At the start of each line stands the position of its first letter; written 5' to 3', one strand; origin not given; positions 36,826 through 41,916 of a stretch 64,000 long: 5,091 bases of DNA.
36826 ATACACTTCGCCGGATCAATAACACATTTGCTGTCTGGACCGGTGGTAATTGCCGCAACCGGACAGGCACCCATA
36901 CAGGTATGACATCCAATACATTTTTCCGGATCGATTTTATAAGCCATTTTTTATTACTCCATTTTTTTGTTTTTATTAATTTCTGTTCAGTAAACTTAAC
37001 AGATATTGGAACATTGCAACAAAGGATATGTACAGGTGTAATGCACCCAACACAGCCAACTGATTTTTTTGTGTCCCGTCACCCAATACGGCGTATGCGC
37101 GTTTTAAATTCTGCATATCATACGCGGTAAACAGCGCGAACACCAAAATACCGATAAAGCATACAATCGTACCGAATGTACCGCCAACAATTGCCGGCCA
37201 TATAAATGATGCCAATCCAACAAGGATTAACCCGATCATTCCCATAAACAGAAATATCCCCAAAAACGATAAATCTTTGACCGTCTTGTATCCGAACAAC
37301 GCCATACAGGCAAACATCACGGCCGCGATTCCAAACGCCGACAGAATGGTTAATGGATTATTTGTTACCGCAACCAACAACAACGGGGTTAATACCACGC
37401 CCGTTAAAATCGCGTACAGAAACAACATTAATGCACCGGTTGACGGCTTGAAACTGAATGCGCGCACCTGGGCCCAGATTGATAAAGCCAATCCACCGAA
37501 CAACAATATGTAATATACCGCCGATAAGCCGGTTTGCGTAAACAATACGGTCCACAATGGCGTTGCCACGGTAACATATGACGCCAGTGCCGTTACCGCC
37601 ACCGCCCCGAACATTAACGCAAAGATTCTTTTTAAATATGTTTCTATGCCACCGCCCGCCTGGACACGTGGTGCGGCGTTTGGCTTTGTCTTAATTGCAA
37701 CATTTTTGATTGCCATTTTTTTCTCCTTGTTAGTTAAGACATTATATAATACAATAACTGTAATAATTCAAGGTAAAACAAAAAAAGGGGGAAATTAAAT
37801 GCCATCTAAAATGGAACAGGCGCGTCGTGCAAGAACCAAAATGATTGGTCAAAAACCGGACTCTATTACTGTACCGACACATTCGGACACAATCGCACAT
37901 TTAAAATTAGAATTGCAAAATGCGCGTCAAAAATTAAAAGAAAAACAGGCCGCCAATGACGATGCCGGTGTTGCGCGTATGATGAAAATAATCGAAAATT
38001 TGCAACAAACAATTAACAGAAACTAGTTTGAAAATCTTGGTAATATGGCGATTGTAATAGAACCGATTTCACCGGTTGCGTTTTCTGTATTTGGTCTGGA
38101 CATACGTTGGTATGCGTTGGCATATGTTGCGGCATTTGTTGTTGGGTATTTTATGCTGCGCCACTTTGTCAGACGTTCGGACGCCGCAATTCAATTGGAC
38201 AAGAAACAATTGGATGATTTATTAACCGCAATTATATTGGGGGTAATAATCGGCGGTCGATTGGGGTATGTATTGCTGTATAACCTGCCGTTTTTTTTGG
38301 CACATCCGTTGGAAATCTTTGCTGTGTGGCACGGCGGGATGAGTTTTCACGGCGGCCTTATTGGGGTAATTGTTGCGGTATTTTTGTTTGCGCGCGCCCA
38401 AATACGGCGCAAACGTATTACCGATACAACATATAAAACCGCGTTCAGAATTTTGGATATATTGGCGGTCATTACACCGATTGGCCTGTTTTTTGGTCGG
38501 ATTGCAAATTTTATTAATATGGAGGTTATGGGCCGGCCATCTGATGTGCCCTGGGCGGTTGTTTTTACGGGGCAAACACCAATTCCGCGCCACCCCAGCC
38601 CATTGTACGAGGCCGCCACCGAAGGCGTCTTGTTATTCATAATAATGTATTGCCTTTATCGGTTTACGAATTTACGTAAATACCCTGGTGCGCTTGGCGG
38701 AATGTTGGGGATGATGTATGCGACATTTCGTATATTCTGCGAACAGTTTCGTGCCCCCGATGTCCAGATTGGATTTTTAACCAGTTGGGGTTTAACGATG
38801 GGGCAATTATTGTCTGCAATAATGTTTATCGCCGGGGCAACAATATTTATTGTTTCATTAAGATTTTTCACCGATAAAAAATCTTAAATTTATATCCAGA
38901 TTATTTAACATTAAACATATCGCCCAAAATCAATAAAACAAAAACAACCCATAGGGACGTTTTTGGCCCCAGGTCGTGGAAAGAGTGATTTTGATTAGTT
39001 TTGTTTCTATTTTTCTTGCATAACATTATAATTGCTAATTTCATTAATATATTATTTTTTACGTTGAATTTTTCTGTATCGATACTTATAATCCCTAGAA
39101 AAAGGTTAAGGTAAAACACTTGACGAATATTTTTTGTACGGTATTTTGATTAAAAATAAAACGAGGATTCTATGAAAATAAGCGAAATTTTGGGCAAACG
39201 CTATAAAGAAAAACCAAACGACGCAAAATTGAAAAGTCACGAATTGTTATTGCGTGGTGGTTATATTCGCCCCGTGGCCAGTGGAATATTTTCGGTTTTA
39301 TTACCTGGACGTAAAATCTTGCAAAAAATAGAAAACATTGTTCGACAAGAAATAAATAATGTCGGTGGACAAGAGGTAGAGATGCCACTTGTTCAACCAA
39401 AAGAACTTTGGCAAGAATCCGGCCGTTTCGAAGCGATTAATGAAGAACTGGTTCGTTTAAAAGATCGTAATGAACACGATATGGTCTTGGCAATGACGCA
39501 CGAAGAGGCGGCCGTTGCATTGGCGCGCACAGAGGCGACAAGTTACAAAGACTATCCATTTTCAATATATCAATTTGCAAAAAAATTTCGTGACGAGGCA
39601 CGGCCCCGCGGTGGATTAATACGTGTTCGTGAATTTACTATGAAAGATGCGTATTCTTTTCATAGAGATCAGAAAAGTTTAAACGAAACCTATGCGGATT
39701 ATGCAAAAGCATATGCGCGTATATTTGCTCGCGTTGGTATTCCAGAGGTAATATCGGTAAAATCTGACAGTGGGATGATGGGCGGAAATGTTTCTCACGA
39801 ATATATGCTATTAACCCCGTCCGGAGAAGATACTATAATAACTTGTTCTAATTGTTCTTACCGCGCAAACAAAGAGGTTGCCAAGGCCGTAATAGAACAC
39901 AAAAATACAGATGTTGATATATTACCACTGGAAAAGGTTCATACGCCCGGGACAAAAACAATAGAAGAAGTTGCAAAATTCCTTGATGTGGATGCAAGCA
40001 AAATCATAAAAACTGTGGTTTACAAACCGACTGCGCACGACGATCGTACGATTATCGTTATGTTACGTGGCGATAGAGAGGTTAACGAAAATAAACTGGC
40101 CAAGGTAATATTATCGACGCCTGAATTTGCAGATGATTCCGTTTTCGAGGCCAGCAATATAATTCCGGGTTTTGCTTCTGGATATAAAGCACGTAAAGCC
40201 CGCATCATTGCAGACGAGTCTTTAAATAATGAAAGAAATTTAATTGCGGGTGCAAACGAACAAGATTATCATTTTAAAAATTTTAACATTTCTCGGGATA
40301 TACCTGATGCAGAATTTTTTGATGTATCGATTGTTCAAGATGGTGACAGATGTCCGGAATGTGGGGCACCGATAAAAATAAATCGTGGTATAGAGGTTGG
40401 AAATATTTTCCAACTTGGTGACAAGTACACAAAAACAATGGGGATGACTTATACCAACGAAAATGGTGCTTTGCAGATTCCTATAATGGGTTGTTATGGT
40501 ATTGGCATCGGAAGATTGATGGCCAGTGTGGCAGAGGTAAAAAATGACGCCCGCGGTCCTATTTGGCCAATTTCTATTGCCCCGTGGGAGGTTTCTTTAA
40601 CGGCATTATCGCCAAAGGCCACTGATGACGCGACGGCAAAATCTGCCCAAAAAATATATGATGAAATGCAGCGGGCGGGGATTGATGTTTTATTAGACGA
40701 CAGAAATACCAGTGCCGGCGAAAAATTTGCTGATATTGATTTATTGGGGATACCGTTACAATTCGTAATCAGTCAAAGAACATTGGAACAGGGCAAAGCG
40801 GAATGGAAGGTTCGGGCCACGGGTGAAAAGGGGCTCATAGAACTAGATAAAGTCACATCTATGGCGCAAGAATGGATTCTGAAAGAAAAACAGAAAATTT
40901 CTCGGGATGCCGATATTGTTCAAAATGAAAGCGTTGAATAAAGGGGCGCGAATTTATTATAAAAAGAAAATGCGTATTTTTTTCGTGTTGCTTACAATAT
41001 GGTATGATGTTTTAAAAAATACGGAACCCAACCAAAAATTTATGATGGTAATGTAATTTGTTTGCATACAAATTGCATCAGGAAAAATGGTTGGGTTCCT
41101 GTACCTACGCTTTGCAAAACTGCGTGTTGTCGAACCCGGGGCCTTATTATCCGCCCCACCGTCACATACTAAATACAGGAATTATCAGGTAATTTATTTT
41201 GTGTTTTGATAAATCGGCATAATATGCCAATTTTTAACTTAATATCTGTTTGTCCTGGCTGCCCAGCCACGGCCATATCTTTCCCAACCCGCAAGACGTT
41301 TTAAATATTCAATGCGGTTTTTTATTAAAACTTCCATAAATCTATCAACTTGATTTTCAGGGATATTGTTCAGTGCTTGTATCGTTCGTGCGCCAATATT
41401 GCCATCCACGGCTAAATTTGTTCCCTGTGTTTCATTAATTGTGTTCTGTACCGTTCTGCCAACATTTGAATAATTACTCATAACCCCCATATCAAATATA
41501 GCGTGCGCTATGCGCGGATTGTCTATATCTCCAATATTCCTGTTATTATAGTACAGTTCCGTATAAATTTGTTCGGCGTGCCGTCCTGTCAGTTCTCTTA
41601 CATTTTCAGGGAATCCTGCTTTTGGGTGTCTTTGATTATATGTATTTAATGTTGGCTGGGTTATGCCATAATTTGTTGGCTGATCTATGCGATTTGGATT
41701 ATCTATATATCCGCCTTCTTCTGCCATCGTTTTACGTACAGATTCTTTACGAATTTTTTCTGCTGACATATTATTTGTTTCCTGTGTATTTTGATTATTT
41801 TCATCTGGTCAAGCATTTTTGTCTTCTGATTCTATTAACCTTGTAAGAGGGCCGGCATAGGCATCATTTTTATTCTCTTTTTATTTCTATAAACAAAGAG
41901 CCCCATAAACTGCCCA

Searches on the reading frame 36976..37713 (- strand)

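Call 21: search_protein_families(library=pfam, proteins=[window:36976-37713:-], max_evalue=0.001)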
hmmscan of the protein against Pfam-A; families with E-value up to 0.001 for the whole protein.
window:36976-37713:- (245 aa): 1 family
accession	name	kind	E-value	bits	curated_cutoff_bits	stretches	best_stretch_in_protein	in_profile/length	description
PF01027.25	Bax1-I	-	1.7e-38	132.9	34.1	1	25-242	2-207/207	Inhibitor of apoptosis-promoting Bax1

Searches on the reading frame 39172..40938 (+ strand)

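Call 21: search_protein_families(library=pfam, proteins=[window:39172-40938:+], max_evalue=0.001)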
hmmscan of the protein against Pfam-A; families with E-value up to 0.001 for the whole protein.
window:39172-40938:+ (589 aa): 3 families
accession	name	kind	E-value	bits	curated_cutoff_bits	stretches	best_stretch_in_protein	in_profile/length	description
PF00587.30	tRNA-synt_2b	-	1.3e-33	117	29.3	1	96-455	3-177/179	tRNA synthetase class II core domain (G, H, P, S and T)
PF04073.20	tRNA_edit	-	3.6e-21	75.9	25.5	1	258-370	1-115/123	Aminoacyl-tRNA editing domain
PF03129.25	HGTP_anticodon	-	8.6e-17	61.5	21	1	481-567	9-93/94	Anticodon binding domain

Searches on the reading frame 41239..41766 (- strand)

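Call 21: search_protein_families(library=pfam, proteins=[window:41239-41766:-], max_evalue=0.001)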
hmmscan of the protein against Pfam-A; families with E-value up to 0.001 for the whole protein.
window:41239-41766:- (175 aa): 2 families
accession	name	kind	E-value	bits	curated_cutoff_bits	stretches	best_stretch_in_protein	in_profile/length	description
PF05838.17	Glyco_hydro_108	-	2.6e-15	57.1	21.2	1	11-96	2-83/85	Glycosyl hydrolase 108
PF09374.15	PG_binding_3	-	3.1e-07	30.9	24.6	1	113-171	12-74/76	Predicted Peptidoglycan domain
